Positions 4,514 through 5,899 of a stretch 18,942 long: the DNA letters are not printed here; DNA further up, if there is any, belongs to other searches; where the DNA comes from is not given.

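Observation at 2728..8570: Type III R-M operon with a Fic (AMPylase-type) gene inserted between mod and res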

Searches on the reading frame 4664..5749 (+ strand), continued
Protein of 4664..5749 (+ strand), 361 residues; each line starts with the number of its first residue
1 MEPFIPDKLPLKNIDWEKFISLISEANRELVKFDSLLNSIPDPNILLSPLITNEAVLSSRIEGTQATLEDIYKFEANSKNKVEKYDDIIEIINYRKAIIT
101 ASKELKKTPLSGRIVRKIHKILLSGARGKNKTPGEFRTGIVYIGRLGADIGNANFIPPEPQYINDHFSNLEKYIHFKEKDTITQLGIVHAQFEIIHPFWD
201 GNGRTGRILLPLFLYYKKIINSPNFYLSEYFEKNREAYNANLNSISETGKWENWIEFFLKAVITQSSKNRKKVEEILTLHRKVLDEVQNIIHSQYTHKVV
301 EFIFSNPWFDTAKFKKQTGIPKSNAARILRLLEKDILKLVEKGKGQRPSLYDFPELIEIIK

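Call 35: search_solved_structures(query=window:4664-5749:+, max_evalue=1e-10)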
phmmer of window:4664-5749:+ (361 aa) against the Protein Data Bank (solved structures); distinct sequences matched with E-value up to 1e-10: 10.
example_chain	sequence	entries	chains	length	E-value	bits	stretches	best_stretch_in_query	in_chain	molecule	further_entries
9vjc_A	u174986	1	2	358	1.4e-31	113.2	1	12-343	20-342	Protein adenylyltransferase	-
9tc4_A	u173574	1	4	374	2.4e-29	105.9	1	33-354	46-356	Protein adenylyltransferase SoFic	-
3eqx_A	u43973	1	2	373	3.5e-29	105.4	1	38-354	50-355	FIC DOMAIN CONTAINING TRANSCRIPTIONAL REGULATOR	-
9tch_A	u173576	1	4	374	3.5e-29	105.3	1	38-354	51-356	Protein adenylyltransferase SoFic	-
3zcn_A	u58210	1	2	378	3.6e-29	105.3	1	38-354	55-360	ADENOSINE MONOPHOSPHATE-PROTEIN TRANSFERASE SOFIC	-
9tcl_B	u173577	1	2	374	3.8e-29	105.2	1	38-354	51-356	Protein adenylyltransferase SoFic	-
3zec_A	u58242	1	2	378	3.2e-28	102.2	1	38-354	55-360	ADENOSINE MONOPHOSPHATE-PROTEIN TRANSFERASE SOFIC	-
9tb0_A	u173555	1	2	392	1e-27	100.5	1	38-354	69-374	Protein adenylyltransferase SoFic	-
7cb8_A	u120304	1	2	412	2.2e-17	66.5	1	26-338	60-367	Fic-domain containing protein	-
7xux_A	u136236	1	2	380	3.1e-13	52.9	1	54-281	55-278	Fido domain-containing protein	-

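Call 48: find_encoding_contigs(protein=P0010, flank=7000, max_places=3)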
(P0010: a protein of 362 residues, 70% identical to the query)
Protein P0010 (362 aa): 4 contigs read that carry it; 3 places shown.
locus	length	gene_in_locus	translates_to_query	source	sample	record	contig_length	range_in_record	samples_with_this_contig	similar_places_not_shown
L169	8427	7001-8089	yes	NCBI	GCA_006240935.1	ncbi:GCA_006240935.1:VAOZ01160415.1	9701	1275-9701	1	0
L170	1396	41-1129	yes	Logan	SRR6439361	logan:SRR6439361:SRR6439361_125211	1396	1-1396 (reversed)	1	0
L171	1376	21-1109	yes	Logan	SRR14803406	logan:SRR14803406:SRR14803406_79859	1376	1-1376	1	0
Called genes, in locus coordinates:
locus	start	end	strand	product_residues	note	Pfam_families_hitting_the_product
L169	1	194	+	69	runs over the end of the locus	-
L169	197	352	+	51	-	-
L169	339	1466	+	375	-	PF13784:Fic_N, PF02661:Fic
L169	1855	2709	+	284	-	-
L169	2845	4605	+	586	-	PF02463:SMC_N (faint), PF13304:AAA_21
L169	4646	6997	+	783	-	PF01555:N6_N4_Mtase, PF04480:DUF559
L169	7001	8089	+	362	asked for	PF13784:Fic_N, PF02661:Fic, PF21248:SoFic-like_C (weak)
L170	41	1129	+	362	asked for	PF13784:Fic_N, PF02661:Fic, PF21248:SoFic-like_C (weak)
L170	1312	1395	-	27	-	?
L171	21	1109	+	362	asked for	PF13784:Fic_N, PF02661:Fic, PF21248:SoFic-like_C (weak)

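Call 49: find_encoding_contigs(protein=P0016, flank=7000, max_places=2)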
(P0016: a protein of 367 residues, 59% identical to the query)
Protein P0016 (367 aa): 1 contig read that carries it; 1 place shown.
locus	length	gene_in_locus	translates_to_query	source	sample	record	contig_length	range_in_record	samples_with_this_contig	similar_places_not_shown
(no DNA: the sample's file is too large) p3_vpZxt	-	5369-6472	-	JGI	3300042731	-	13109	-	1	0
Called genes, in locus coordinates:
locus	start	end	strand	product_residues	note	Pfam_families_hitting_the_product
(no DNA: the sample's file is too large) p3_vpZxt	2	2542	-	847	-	?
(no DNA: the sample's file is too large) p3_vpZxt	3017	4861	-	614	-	PF08305:NPCBM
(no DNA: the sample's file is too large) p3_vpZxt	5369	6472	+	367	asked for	PF13784:Fic_N, PF02661:Fic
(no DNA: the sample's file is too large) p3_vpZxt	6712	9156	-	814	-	-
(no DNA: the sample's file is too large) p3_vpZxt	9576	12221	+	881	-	PF22825:HpiC1-like, PF25788:Ig_Rha78A_N (weak)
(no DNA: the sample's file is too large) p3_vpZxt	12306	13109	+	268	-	?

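Call 50: find_encoding_contigs(protein=P0007, flank=7000, max_places=2)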
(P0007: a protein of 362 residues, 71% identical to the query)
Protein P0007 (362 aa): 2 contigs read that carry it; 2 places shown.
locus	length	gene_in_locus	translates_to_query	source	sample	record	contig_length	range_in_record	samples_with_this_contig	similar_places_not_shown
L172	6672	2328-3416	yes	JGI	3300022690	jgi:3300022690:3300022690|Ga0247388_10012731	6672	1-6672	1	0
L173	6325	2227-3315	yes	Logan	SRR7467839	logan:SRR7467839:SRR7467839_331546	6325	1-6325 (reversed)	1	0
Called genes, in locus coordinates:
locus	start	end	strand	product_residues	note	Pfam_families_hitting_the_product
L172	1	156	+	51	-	?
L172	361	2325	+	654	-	PF01555:N6_N4_Mtase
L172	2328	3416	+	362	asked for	PF13784:Fic_N, PF02661:Fic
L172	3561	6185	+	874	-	PF04851:ResIII, PF00270:DEAD, PF19778:RE_endonuc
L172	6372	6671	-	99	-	?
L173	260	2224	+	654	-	PF01555:N6_N4_Mtase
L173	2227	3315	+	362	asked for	PF13784:Fic_N, PF02661:Fic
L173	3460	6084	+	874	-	PF04851:ResIII, PF00270:DEAD, PF19778:RE_endonuc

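Call 51: find_encoding_contigs(protein=P0008, flank=7000, max_places=2)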
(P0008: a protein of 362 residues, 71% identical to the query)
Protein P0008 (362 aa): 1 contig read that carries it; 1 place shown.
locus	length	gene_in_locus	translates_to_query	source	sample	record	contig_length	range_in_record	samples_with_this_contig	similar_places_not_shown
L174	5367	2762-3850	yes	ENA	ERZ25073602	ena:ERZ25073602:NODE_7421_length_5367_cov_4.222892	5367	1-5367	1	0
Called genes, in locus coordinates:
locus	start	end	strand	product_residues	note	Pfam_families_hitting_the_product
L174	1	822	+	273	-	?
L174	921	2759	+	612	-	PF01555:N6_N4_Mtase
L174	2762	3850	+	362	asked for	PF13784:Fic_N, PF02661:Fic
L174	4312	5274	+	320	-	PF20720:nSTAND3 (weak), PF00004:AAA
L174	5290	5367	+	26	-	?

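Call 62: find_related_loci(query=A1, collection=viral_contigs, flank=6000)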
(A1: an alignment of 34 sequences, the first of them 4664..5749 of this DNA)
Query A1 (361 aa) in viral_contigs; peptide patterns used: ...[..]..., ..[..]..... (x = any residue, [..] = any of these).
304 stretches matched a pattern; 236 encode a relative of the query (tblastn E <= 1e-3); the best 80 are kept; 80 distinct loci.
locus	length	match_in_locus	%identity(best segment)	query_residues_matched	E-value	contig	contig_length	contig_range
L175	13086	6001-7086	47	1-359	2e-110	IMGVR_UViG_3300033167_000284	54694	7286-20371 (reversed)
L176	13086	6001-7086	47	1-359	2e-110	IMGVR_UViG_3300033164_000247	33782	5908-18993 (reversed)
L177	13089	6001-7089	46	1-361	1e-109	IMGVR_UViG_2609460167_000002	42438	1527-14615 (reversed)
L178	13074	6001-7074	43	8-361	4e-97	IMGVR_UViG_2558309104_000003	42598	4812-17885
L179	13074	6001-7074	42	8-361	1e-93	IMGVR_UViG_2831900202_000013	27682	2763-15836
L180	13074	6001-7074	42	8-361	4e-93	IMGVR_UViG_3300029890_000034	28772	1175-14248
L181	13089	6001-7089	40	1-361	5e-94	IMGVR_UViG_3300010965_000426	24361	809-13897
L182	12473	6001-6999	42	3-334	2e-81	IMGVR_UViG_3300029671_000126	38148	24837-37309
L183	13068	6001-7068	39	9-361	2e-80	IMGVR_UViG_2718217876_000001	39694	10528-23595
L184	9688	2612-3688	40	2-357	4e-79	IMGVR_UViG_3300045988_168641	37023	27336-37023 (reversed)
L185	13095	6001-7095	40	2-353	2e-78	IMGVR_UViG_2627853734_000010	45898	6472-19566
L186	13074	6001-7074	40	5-361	1e-76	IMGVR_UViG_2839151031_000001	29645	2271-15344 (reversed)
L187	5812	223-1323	40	2-361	4e-76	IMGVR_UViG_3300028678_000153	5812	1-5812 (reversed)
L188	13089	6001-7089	37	4-360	2e-69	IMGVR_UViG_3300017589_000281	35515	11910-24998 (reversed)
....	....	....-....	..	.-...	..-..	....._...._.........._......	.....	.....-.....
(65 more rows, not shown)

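Call 74: search_protein_families(library=pfam, proteins=[L025:7290-8435:+, L006:9470-10015:+, L020:10276-10719:+, L179:7215-10349:+, L022:10321-10863:-], max_evalue=0.0001)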
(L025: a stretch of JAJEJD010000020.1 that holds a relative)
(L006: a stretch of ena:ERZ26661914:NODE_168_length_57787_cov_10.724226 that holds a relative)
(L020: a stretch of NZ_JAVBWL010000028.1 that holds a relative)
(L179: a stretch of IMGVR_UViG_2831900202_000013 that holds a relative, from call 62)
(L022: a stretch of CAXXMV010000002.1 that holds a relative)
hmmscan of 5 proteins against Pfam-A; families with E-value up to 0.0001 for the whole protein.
L025:7290-8435:+ (381 aa): 5 families
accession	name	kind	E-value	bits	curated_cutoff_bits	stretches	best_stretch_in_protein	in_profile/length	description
PF00441.29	Acyl-CoA_dh_1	-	3.6e-51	173.7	22.4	1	231-380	1-150/150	Acyl-CoA dehydrogenase, C-terminal domain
PF02771.21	Acyl-CoA_dh_N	-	1.8e-40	138.3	22.9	1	9-119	1-112/113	Acyl-CoA dehydrogenase, N-terminal domain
PF02770.24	Acyl-CoA_dh_M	-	1.4e-27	96.1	33.3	1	124-219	1-97/97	Acyl-CoA dehydrogenase, middle domain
PF08028.16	Acyl-CoA_dh_2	-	1.1e-24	87.7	22.7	1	247-368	2-133/134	Acyl-CoA dehydrogenase, C-terminal domain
PF22924.1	ACOX_C_alpha1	-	3.3e-07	30.7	27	1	314-380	103-169/169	Acyl-CoA oxidase, C-alpha1 domain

L006:9470-10015:+ (181 aa): 0 families

L020:10276-10719:+ (147 aa): 0 families

L179:7215-10349:+ (1044 aa): 6 families
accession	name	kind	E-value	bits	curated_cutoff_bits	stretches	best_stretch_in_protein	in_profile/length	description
PF11867.13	T1RH-like_C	-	5.5e-124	414.3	26.8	1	700-1038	2-327/329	Type I restriction enzyme HindI endonuclease subunit-like, C-terminal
PF18766.7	SWI2_SNF2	-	8.4e-80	268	26.7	1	269-515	1-220/221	SWI2/SNF2 ATPase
PF04313.20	HSDR_N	-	1.4e-41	143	25.1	1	4-210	2-197/198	Type I restriction enzyme R protein N terminus (HSDR_N)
PF22679.2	T1R_D3-like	-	3.3e-22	80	27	1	618-683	89-156/158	Type I restriction enzyme subunit R domain 3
PF04851.21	ResIII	-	2.8e-19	70.1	22.5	1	276-448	9-163/164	Type III restriction enzyme, res subunit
PF00270.35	DEAD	-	3.3e-05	24.1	26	1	300-448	23-161/167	DEAD/DEAH box helicase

L022:10321-10863:- (180 aa): 2 families
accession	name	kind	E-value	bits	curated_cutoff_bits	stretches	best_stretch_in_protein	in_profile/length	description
PF00313.28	CSD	-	1.2e-20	73.6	27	1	1-62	1-64/66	'Cold-shock' DNA-binding domain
PF06961.18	DUF1294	-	2.5e-15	56.9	25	1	105-159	1-55/55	Protein of unknown function (DUF1294)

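Call 75: predict_structure(alignment_id=A1)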
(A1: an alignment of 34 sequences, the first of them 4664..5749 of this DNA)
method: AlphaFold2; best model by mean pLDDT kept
length: 361 residues; sequences in the alignment: 34
mean_pLDDT: 88.4   pTM: 0.89
mean pLDDT of the five models: 88.4, 87.0, 87.0, 86.1, 84.9
residues with pLDDT >= 90: 224; 70-90: 104; 50-70: 33; < 50: 0
segments of 3 or more residues with pLDDT < 50: none
pLDDT, mean of each block of 10 residues (from residue 1): 84 91 97 93 86 93 88 80 84 93 94 89 70 67 66 75 86 94 96 71 82 96 93 92 88 97 98 96 96 94 94 94 93 93 87 95 86
secondary structure, 60 per line:
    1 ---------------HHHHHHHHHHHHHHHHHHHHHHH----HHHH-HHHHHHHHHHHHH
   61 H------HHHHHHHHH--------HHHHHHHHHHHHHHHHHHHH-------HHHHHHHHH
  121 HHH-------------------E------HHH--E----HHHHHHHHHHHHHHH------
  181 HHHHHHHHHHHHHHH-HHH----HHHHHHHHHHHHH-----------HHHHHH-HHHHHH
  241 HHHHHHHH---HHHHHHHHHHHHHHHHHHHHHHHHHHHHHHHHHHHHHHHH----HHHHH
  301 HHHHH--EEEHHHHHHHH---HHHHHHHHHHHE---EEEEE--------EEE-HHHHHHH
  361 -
elements in order: H16-38 H43-46 H48-61 H68-76 H85-104 H112-123 H160-174 H181-195 H204-216 H228-233 H235-248 H252-291 H296-305 E308-310 H311-318 H322-332 E337-341 E350-352 H354-360

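Call 77: fold_search(model_id=the predicted structure, library=pdb)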
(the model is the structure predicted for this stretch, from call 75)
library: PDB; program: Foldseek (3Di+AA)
matches with E <= 10: 697; with E <= 0.001: 54
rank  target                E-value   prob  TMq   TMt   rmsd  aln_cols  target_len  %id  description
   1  3eqx_B                1.7e-16  1.00  0.85  0.85   3.2       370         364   24  CRYSTAL STRUCTURE OF A FIC FAMILY PROTEIN (SO_4266) FROM SHEWANELLA ONEIDENSIS AT 1.6 A RESOLUTION (released 2008-10-14)
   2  3zec_B                2.1e-16  1.00  0.84  0.82   3.2       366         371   24  Fic protein from SHEWANELLA ONEIDENSIS (E73G mutant) in complex with AMPPNP (released 2013-06-19)
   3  3zcn_A                2.9e-16  1.00  0.84  0.82   3.1       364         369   24  Fic protein from SHEWANELLA ONEIDENSIS in complex with ATP (released 2013-06-19)
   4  3eqx_A                8.9e-16  1.00  0.82  0.80   3.5       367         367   23  CRYSTAL STRUCTURE OF A FIC FAMILY PROTEIN (SO_4266) FROM SHEWANELLA ONEIDENSIS AT 1.6 A RESOLUTION (released 2008-10-14)
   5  3zec_A                2.0e-15  1.00  0.82  0.81   3.4       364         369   24  Fic protein from SHEWANELLA ONEIDENSIS (E73G mutant) in complex with AMPPNP (released 2013-06-19)
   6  7cb8_A                1.3e-14  1.00  0.81  0.75   3.2       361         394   21  Structure of a FIC-domain protein from Mycobacterium marinum in complex with CDP (released 2021-08-18)
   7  7cb8_B                9.1e-14  1.00  0.78  0.72   3.4       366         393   22  Structure of a FIC-domain protein from Mycobacterium marinum in complex with CDP (released 2021-08-18)
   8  7xux_A                9.0e-11  1.00  0.61  0.60   8.1       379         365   23  Crystal structure of a FIC domain containnig protein (released 2022-12-21)
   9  8cil_A                4.2e-10  1.00  0.64  0.63   8.3       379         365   21  Crystal structure of Coxiella burnetii Fic protein 2 (released 2023-11-15)
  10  8cil_B                8.3e-10  1.00  0.61  0.62   9.0       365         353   20  Crystal structure of Coxiella burnetii Fic protein 2 (released 2023-11-15)
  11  7xux_B                1.4e-09  1.00  0.59  0.59   9.1       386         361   20  Crystal structure of a FIC domain containnig protein (released 2022-12-21)
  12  4rgl                  1.2e-08  1.00  0.60  0.66   9.8       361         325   19  Crystal structure of a Fic family protein (Dde_2494) from Desulfovibrio desulfuricans G20 at 2.70 A resolution (released 2014-10-29)
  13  9yz5_A                1.3e-07  1.00  0.51  0.55   4.2       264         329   22  human FicD bound with farnesyl pyrophosphate (released 2026-02-25)
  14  6i7g_B                1.3e-07  1.00  0.51  0.54   4.5       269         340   23  Crystal structure of dimeric wild type FICD complexed with ATP (released 2019-09-25)
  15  6i7j                  1.4e-07  1.00  0.55  0.58   3.8       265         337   24  Crystal structure of monomeric FICD mutant L258D (released 2019-09-25)
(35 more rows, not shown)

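Call 88: search_solved_structures(query=window:4664-5749:+, max_evalue=1e-30, show_alignments=1)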
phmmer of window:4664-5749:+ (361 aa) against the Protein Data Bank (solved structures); distinct sequences matched with E-value up to 1e-30: 1.
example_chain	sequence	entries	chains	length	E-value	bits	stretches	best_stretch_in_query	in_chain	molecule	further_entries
9vjc_A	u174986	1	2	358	1.4e-31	113.2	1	12-343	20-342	Protein adenylyltransferase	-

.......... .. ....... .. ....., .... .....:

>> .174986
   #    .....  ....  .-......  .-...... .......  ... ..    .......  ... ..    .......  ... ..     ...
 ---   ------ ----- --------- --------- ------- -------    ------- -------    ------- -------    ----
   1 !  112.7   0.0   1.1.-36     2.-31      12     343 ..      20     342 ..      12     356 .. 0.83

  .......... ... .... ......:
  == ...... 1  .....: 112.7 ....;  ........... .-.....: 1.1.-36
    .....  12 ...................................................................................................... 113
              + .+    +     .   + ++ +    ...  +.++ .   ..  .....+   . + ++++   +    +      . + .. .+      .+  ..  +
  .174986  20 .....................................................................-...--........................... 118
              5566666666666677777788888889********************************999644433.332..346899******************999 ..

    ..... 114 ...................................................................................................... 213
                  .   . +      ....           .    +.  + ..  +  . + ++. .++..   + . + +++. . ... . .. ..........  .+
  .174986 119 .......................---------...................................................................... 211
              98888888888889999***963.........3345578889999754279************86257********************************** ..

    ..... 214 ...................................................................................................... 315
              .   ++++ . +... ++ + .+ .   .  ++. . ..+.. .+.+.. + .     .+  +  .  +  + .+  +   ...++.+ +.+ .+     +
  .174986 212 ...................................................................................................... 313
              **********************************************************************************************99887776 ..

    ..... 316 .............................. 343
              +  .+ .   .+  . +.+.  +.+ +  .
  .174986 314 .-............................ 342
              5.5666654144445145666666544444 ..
